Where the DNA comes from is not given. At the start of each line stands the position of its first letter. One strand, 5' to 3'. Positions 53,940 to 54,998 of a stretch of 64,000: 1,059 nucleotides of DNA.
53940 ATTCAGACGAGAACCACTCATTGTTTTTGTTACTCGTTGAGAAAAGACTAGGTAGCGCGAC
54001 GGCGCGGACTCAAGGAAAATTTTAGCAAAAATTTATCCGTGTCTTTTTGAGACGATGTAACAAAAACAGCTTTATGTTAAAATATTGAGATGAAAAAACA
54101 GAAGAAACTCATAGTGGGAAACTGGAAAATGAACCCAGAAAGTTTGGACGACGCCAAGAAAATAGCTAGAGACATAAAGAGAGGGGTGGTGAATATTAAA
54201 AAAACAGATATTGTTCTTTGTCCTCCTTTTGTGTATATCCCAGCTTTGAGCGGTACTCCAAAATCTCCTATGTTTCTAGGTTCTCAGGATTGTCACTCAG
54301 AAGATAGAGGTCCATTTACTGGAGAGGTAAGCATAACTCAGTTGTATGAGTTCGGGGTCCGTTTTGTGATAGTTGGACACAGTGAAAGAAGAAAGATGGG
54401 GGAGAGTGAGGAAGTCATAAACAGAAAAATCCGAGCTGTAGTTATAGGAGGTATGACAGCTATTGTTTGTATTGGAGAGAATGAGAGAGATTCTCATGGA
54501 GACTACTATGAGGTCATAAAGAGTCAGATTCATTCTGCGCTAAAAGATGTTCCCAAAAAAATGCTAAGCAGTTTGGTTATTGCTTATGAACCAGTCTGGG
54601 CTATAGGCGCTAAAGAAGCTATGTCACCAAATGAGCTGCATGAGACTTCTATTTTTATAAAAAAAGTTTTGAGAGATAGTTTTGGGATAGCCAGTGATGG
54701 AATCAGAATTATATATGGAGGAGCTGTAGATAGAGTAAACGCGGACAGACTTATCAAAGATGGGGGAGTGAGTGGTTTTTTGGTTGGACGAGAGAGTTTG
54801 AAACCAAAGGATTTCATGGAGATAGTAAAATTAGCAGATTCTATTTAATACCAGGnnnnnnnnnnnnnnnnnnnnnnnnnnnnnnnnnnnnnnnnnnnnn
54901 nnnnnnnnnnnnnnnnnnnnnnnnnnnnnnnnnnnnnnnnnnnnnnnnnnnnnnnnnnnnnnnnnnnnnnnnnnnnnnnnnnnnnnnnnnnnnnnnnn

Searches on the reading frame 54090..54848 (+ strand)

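Call 42: search_protein_families(library=pfam, proteins=[window:54090-54848:+], max_evalue=0.00001)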
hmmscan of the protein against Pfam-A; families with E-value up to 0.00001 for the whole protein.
window:54090-54848:+ (252 aa): 1 family
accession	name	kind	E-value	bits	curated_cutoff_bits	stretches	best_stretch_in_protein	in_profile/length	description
PF00121.24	TIM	-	5.1e-72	242.7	20.1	1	6-248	1-244/245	Triosephosphate isomerase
